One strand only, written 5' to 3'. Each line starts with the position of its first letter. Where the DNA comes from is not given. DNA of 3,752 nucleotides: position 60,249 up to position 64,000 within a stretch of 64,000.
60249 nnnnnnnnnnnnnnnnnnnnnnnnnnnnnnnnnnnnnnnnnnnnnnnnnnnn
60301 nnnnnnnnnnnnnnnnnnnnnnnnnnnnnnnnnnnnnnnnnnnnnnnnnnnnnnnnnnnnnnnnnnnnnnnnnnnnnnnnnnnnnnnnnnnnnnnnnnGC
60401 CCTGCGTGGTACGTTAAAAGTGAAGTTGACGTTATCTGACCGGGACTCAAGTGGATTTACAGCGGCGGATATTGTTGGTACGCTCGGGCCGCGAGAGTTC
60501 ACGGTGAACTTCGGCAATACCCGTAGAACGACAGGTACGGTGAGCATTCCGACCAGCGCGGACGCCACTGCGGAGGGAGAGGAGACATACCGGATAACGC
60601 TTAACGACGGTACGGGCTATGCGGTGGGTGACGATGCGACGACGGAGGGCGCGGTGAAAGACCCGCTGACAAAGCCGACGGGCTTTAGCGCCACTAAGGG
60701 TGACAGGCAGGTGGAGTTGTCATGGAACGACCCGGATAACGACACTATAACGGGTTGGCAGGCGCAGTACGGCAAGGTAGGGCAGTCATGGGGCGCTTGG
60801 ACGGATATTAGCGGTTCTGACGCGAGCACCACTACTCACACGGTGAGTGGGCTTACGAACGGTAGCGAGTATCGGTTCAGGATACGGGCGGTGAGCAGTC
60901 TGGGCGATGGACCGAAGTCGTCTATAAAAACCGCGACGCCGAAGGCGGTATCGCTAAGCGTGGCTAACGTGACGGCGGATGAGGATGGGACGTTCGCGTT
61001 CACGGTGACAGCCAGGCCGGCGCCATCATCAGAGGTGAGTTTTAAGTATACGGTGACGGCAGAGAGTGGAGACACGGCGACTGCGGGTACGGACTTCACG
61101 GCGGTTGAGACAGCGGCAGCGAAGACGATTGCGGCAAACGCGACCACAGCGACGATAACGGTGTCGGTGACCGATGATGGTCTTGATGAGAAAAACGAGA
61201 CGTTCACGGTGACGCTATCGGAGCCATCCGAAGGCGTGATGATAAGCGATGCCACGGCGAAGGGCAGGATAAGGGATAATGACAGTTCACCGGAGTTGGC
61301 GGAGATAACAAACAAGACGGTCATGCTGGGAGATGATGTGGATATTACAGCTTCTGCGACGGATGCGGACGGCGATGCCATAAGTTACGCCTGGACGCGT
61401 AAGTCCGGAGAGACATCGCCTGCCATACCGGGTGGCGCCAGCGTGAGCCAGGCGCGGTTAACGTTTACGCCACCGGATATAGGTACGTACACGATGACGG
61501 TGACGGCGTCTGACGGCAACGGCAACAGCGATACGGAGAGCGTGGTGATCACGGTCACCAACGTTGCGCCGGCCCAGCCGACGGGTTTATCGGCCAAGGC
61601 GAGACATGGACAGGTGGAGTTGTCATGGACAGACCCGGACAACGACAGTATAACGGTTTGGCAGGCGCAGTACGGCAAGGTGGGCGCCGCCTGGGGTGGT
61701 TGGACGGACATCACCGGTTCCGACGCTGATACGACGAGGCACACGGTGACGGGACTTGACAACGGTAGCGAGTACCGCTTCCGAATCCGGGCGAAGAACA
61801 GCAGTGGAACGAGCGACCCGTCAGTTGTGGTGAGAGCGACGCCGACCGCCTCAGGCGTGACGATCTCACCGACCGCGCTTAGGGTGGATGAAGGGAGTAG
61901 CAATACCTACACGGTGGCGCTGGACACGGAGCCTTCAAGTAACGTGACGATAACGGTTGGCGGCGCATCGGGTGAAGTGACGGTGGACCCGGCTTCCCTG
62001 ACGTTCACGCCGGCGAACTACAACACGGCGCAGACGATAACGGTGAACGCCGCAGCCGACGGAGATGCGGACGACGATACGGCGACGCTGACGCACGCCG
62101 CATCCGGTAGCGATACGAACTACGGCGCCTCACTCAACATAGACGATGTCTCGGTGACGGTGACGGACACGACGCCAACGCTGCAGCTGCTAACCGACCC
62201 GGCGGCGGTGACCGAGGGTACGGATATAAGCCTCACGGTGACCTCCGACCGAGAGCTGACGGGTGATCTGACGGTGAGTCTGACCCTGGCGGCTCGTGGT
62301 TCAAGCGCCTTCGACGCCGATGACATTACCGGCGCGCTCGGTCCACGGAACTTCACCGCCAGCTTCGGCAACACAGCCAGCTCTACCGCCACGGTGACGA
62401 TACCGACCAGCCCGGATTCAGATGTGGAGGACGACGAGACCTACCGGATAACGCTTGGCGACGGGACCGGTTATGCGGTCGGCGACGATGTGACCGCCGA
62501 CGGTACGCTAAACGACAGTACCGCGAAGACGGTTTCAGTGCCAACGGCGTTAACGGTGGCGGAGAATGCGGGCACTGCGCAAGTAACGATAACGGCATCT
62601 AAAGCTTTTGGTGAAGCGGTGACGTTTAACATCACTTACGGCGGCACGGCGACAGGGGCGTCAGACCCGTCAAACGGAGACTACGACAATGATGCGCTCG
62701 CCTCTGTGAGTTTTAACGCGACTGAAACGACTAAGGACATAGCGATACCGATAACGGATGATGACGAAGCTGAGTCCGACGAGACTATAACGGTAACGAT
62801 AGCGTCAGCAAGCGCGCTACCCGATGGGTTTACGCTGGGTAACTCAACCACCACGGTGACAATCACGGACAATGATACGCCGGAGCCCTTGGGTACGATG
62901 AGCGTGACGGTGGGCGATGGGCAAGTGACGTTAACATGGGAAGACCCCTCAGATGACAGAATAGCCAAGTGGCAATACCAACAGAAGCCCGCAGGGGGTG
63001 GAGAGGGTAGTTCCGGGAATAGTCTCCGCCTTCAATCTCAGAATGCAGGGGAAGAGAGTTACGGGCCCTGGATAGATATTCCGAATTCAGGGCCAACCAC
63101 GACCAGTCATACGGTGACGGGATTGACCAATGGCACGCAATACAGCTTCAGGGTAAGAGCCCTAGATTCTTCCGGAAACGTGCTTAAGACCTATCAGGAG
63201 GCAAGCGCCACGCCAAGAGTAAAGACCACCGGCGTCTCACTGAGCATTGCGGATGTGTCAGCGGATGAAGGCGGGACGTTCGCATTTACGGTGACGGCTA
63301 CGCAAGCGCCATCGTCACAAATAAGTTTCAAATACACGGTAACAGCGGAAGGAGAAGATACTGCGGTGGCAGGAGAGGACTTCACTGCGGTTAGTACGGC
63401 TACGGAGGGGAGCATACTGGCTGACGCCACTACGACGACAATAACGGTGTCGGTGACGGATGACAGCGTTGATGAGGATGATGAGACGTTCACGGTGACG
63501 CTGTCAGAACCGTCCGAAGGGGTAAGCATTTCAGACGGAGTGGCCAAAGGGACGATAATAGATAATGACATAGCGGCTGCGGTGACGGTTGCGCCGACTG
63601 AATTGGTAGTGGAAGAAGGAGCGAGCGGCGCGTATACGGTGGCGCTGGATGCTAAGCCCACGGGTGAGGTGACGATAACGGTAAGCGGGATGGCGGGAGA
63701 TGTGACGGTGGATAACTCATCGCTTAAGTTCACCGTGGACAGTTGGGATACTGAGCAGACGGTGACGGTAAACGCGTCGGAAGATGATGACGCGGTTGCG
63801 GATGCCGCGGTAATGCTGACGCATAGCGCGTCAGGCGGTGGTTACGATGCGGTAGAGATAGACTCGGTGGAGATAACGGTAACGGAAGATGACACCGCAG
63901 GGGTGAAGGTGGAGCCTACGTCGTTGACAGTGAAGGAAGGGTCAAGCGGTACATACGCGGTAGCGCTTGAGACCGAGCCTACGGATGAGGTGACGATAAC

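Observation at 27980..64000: Single open reading frame of at least 11,900 codons encoding a secreted FN3 / Calx-beta / cadherin-like mega-protein, continuing beyond the window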

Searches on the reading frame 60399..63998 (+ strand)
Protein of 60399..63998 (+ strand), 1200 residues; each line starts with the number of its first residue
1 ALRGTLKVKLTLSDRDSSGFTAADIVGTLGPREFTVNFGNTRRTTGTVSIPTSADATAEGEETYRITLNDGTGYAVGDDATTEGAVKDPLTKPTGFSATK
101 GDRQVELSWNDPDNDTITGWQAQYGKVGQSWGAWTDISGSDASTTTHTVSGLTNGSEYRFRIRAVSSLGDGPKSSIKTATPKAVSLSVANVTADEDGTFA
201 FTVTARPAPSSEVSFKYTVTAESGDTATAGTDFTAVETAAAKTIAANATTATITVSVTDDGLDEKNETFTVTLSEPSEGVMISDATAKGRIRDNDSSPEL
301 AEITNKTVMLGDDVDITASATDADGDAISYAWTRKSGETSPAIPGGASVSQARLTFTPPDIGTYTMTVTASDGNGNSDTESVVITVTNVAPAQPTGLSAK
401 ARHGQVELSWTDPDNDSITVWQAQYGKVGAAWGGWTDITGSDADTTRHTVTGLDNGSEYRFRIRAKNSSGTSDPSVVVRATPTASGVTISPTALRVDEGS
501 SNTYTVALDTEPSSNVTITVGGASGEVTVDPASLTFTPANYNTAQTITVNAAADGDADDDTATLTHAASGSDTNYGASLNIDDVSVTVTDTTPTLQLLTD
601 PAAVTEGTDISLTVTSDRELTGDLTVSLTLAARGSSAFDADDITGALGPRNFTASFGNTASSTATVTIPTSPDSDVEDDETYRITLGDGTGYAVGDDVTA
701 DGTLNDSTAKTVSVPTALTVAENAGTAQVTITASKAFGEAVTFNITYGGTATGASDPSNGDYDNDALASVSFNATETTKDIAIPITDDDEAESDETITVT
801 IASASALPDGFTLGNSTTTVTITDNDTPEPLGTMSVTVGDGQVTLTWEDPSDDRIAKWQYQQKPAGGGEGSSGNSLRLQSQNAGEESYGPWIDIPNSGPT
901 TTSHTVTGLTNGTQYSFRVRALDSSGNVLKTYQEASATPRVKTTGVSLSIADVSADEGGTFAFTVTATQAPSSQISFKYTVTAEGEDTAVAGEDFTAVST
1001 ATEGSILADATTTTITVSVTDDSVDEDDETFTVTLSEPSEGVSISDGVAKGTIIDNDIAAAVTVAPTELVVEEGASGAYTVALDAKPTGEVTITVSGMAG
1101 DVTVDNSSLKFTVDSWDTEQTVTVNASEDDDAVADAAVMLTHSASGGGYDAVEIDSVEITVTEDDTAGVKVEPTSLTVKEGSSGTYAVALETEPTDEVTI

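Call 62: search_protein_representatives(protein=window:60399-63998:+)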
Query: 1200 residues. Proteins with E-value up to 0.001 (for the whole library): 50456; up to 1e-10: 24187; up to 1e-30: 7052. The best 150 are listed.
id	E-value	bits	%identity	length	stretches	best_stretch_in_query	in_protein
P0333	0.0e+00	4787.3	58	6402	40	390-827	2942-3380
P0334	0.0e+00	3668.9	58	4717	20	390-1200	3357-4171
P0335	0.0e+00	3506.7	59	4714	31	390-827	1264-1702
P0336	0.0e+00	3090.4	54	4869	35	485-716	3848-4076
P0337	0.0e+00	2784.1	49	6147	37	177-387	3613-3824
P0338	0.0e+00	2772.4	59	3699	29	293-390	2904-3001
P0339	0.0e+00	2667.7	51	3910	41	92-184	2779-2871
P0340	0.0e+00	2665.4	51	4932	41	1062-1200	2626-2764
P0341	0.0e+00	2525.3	50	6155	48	1053-1195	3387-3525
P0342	0.0e+00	2479.1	46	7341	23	394-826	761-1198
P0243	0.0e+00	2458.4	61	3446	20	485-709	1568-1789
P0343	0.0e+00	2424.1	53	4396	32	486-708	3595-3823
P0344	0.0e+00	2396.3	55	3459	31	291-388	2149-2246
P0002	0.0e+00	2334.3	59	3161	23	486-829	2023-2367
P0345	0.0e+00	2274.5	39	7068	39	294-512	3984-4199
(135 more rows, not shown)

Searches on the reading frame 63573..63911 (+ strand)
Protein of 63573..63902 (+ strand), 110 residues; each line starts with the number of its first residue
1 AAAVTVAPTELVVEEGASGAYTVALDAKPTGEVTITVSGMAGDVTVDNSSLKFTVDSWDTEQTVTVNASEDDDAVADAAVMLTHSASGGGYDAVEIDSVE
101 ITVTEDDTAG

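Call 58: search_protein_families(library=pfam, proteins=[window:63573-63902:+], max_evalue=1)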
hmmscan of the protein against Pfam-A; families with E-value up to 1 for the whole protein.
seq(110 aa): 5 families
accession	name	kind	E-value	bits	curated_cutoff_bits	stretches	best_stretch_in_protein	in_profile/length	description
PF17766.7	fn3_6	-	0.0032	18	26.4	0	3-31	46-75/99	Fibronectin type-III domain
PF20579.4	LapA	-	0.0042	17.9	27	1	4-108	5-99/99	LapA domain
PF03537.19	Glyco_hydro_114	-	0.025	14.3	27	1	48-100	63-116/231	Glycoside-hydrolase family GH114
PF18906.5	Phage_tube_2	-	0.035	14.1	27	1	22-104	112-182/266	Phage tail tube protein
PF13581.12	HATPase_c_2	-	0.066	13.7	27.4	1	8-73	31-88/127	Histidine kinase-like ATPase domain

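Call 98: predict_structure(alignment_id=A3)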
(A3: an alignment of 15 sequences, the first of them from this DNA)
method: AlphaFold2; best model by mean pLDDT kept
length: 106 residues; sequences in the alignment: 15
mean_pLDDT: 92.5   pTM: 0.80
mean pLDDT of the five models: 92.5, 91.5, 88.8, 87.7, 83.6
residues with pLDDT >= 90: 86; 70-90: 15; 50-70: 5; < 50: 0
segments of 3 or more residues with pLDDT < 50: none
pLDDT, mean of each block of 10 residues (from residue 1): 94 96 97 91 97 97 91 95 92 92 65
secondary structure, 60 per line:
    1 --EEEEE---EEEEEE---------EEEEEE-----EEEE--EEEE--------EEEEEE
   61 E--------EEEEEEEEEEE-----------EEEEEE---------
elements in order: E3-7 E11-16 E26-31 E37-40 E43-46 E55-61 E70-80 E92-97

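Call 100: fold_search(model_id=the predicted structure, library=pdb)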
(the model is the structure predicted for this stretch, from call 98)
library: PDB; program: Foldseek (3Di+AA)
matches with E <= 10: 1818; with E <= 0.001: 0
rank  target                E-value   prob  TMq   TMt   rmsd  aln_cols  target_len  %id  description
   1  9fxb_C                1.8e-03  1.00  0.69  0.41   4.5       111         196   10  Cryo-EM structure of the type 1 pilus assembly platform as part of the FimI-bound chaperone-usher pilus complex (FimDH (released 2025-06-04)
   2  9ijj_L                2.4e-03  1.00  0.63  0.33   3.8       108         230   14  In situ structure of the central apparatus in mouse sperm axoneme. (released 2025-06-04)
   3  5d6h_A                2.5e-03  1.00  0.66  0.34   4.2       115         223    7  Crystal structure of CsuC-CsuA/B chaperone-major subunit pre-assembly complex from Csu biofilm-mediating pili of Acine (released 2015-11-04)
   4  3f6i_B                2.5e-03  1.00  0.64  0.40   4.9       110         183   12  Structure of the SeMet labeled F4 fibrial chaperone FaeE (released 2009-05-19)
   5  2os7_E                2.7e-03  1.00  0.65  0.37   5.4       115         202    9  Caf1M periplasmic chaperone tetramer (released 2007-04-17)
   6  7sqc_T0               3.0e-03  1.00  0.60  0.15   5.9       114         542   14  Ciliary C1 central pair apparatus isolated from Chlamydomonas reinhardtii (released 2022-04-13)
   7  8dke_P                3.2e-03  1.00  0.67  0.24   2.8       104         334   10  Cryo-EM structure of cystinosin in a cytosol-open state (released 2022-09-21)
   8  4dwh_A                3.4e-03  1.00  0.68  0.40   4.8       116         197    9  Structure of the major type 1 pilus subunit FIMA bound to the FIMC (2.5 A resolution) (released 2012-05-30)
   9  7sqc_F1               3.7e-03  1.00  0.62  0.16   3.4       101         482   14  Ciliary C1 central pair apparatus isolated from Chlamydomonas reinhardtii (released 2022-04-13)
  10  9ijj_4I               3.7e-03  1.00  0.61  0.03   3.9       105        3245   15  In situ structure of the central apparatus in mouse sperm axoneme. (released 2025-06-04)
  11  6fq0_A                3.9e-03  1.00  0.66  0.36   4.3       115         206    7  Crystal structure of the CsuC-CsuA/B chaperone-subunit preassembly complex of the archaic chaperone-usher Csu pili of  (released 2018-09-26)
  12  2e6j_MODEL_1_A        3.9e-03  1.00  0.56  0.53   3.8       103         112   10  Solution structure of the C-terminal PapD-like domain from human HYDIN protein (released 2007-07-03)
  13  7sqc_O0               4.1e-03  1.00  0.68  0.08   3.2       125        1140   17  Ciliary C1 central pair apparatus isolated from Chlamydomonas reinhardtii (released 2022-04-13)
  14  9fx8_C                4.3e-03  1.00  0.67  0.39   4.6       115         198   10  Cryo-EM structure of the FimI-bound type 1 pilus assembly platform complex - Local refinement (released 2025-06-04)
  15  6fqa_C                4.3e-03  1.00  0.65  0.33   4.5       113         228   11  Crystal structure of the CsuC-CsuA/B chaperone-subunit preassembly complex of the archaic chaperone-usher Csu pili of  (released 2018-09-26)
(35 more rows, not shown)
